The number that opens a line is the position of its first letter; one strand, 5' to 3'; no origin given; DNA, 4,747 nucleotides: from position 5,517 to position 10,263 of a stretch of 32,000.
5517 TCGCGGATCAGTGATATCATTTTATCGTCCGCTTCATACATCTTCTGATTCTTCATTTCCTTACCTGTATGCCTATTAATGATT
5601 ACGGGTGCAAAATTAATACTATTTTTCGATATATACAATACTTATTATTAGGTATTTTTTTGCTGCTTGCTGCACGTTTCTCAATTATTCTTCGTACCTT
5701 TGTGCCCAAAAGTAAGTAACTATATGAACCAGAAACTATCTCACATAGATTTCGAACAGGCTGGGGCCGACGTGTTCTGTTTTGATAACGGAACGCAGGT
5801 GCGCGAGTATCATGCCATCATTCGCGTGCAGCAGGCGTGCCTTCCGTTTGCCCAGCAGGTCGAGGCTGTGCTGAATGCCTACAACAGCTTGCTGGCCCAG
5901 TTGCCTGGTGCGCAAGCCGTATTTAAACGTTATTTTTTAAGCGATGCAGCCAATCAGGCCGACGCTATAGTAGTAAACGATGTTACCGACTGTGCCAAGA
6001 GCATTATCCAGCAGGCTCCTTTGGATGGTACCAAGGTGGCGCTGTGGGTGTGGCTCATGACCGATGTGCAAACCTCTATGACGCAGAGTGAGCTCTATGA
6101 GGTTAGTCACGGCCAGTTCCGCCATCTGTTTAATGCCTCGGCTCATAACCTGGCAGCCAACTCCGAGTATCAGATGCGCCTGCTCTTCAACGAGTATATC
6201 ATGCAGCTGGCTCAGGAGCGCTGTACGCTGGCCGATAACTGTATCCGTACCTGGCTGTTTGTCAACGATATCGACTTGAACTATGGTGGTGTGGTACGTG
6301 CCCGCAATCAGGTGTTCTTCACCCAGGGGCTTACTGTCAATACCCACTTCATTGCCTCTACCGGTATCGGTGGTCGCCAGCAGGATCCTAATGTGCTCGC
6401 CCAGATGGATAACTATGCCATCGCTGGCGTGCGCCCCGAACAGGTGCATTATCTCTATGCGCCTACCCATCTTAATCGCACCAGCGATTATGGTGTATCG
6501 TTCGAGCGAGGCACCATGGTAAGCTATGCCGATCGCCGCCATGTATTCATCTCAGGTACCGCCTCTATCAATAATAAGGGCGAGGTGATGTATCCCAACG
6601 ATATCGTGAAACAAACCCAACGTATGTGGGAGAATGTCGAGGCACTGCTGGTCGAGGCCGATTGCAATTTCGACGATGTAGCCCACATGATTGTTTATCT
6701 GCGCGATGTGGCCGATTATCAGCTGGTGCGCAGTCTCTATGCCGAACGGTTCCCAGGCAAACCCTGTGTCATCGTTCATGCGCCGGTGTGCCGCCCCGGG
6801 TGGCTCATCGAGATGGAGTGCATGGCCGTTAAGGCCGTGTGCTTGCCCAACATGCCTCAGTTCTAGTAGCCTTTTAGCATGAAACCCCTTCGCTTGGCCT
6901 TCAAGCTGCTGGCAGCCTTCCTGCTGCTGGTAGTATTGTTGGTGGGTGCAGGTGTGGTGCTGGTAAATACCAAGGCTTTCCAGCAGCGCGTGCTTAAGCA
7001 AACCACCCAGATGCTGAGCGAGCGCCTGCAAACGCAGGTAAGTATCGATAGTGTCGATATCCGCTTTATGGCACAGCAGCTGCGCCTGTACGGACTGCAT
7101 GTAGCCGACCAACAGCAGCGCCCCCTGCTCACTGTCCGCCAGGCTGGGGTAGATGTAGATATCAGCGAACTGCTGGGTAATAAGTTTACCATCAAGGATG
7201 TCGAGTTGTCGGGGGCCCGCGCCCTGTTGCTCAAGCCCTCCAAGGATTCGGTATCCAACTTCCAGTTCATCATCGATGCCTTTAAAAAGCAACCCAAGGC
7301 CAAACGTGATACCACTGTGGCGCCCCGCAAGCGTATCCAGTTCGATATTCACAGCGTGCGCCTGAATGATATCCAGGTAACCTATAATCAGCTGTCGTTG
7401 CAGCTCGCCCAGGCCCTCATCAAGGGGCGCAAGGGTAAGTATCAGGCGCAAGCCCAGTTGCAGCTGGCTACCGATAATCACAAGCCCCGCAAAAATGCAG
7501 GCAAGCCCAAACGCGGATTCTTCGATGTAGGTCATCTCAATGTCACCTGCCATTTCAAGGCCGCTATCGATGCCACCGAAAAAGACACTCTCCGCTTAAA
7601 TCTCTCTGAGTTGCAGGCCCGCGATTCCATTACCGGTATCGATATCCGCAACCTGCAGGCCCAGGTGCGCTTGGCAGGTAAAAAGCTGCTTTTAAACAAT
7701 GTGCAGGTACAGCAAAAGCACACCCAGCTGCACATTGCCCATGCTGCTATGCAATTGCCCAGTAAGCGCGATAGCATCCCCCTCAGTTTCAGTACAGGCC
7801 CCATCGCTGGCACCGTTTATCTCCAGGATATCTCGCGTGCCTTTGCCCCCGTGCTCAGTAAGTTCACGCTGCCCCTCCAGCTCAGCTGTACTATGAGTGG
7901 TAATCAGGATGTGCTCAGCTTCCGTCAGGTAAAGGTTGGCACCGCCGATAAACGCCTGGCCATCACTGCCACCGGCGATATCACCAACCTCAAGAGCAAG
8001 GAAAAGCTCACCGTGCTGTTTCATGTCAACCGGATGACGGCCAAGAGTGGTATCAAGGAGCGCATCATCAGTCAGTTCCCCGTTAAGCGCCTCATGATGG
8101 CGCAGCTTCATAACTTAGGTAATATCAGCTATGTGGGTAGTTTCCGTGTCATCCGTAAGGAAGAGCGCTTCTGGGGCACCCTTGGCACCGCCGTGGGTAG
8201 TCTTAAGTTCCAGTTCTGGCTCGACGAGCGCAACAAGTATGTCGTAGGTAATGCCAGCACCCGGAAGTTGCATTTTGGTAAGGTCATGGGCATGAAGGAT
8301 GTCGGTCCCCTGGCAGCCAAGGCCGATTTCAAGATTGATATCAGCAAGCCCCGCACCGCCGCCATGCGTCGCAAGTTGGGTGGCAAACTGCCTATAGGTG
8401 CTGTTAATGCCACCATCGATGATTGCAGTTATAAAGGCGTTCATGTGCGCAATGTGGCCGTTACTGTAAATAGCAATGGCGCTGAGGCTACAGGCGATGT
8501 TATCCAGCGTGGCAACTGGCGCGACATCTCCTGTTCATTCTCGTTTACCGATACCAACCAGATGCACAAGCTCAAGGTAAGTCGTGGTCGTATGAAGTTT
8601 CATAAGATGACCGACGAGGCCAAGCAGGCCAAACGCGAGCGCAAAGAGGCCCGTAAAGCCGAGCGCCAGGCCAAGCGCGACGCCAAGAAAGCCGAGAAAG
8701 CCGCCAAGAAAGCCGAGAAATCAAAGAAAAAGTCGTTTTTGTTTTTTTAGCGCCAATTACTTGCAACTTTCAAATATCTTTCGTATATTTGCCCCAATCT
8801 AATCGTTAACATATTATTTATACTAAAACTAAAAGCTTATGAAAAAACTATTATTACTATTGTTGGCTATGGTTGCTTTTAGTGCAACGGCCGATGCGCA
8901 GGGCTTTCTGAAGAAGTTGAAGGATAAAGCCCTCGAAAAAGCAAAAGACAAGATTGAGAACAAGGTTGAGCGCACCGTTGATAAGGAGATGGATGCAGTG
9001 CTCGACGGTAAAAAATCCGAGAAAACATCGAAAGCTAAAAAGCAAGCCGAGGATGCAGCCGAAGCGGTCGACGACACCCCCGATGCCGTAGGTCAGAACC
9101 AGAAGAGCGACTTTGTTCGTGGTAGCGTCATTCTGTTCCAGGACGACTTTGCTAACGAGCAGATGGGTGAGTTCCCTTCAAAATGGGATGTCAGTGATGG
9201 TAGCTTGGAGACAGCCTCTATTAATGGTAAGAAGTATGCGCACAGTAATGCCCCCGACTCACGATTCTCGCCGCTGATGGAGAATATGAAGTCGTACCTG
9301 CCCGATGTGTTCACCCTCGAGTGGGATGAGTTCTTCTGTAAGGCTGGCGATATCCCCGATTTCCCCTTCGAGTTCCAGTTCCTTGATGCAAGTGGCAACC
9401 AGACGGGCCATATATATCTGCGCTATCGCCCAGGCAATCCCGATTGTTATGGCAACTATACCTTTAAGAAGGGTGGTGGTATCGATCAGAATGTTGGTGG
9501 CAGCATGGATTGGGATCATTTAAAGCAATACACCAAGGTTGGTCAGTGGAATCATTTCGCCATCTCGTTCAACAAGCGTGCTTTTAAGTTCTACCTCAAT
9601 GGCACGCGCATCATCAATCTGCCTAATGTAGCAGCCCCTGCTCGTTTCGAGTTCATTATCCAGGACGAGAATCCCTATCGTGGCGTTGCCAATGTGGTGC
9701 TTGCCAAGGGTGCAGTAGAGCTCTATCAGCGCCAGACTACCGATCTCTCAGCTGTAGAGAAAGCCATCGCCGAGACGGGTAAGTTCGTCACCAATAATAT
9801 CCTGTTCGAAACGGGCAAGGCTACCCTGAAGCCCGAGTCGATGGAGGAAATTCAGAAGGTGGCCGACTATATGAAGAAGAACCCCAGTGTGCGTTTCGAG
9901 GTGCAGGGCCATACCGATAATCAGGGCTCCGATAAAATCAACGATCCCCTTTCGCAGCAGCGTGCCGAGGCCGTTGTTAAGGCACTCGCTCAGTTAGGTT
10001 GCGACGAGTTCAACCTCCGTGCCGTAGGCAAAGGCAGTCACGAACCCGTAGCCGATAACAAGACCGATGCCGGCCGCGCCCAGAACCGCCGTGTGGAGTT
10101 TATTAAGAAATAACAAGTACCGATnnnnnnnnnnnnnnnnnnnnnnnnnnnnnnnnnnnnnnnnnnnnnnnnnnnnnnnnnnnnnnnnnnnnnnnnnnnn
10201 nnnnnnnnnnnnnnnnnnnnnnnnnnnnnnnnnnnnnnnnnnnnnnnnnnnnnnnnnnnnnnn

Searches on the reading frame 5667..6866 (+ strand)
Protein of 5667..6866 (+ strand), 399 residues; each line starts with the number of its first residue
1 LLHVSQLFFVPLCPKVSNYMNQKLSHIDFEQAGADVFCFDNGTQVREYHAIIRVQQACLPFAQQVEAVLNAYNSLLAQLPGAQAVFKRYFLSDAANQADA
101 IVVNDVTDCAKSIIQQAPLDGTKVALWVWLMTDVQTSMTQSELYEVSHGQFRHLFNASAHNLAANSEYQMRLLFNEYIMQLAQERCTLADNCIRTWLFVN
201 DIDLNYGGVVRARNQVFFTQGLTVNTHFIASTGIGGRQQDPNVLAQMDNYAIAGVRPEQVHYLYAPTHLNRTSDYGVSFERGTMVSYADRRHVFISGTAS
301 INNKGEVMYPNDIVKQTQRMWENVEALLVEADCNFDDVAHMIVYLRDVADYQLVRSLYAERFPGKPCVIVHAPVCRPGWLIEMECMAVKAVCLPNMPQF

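Call 19: search_protein_families(library=pfam, proteins=[window:5667-6866:+], max_evalue=0.001)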
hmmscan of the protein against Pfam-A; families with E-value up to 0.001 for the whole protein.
window:5667-6866:+ (399 aa): 1 family
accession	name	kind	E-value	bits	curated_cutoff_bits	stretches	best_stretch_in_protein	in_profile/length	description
PF01042.26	Ribonuc_L-PSP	-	2e-16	60.5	27.3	1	290-388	18-120/121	Endoribonuclease L-PSP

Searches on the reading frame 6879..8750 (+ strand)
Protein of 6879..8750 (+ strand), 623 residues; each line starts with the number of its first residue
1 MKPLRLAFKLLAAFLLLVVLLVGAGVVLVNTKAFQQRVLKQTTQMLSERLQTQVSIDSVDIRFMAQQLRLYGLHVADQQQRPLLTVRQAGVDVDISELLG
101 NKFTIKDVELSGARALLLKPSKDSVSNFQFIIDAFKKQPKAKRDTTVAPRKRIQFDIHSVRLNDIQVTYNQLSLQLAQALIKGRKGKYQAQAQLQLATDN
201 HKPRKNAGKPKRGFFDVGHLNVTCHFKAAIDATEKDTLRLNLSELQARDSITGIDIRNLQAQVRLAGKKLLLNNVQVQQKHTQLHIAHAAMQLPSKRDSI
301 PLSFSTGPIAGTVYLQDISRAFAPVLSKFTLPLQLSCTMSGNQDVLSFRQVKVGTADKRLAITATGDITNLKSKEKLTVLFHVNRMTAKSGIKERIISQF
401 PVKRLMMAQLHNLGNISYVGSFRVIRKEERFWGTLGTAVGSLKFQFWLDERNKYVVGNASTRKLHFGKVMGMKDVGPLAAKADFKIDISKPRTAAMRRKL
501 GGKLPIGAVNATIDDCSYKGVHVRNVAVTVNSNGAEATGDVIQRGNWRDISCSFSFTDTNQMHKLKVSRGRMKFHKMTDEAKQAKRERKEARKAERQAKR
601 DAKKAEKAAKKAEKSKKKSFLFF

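Call 19: search_protein_families(library=pfam, proteins=[window:6879-8750:+], max_evalue=0.001)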
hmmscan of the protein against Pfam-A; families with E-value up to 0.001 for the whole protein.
window:6879-8750:+ (623 aa): 2 families
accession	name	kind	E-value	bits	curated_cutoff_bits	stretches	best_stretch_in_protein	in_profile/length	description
PF05170.20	AsmA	-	5.6e-12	45.7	29.8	1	4-176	5-178/607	AsmA family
PF05359.17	DUF748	-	2.6e-10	39.4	50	1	9-175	16-172/1037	Domain of Unknown Function (DUF748)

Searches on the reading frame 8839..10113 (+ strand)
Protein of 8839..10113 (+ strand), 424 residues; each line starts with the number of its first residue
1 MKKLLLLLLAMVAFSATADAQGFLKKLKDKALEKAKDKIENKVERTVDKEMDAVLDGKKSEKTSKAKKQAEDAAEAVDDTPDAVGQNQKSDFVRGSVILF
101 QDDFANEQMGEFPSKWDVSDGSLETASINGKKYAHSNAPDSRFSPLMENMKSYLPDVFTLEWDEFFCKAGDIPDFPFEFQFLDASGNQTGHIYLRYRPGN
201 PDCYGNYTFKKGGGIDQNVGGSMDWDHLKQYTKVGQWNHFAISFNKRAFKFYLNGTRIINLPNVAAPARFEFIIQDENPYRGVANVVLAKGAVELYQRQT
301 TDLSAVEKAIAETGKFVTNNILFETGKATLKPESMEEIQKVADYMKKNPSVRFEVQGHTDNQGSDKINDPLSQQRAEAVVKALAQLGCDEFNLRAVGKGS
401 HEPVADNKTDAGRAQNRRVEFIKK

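Call 19: search_protein_families(library=pfam, proteins=[window:8839-10113:+], max_evalue=0.001)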
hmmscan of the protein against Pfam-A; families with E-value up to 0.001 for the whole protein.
window:8839-10113:+ (424 aa): 4 families
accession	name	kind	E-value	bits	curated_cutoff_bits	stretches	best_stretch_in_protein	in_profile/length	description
PF00691.25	OmpA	-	1.1e-21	77.4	27.2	1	322-417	1-98/98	OmpA family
PF06439.18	3keto-disac_hyd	-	1.2e-05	25.9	26.8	1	172-267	51-157/187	3-keto-disaccharide hydrolase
PF13385.13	Laminin_G_3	-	6.4e-05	23.6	27.6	1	184-263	39-107/151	Concanavalin A-like lectin/glucanases superfamily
PF05359.17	DUF748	-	0.00055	18.5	50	1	319-362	879-922/1037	Domain of Unknown Function (DUF748)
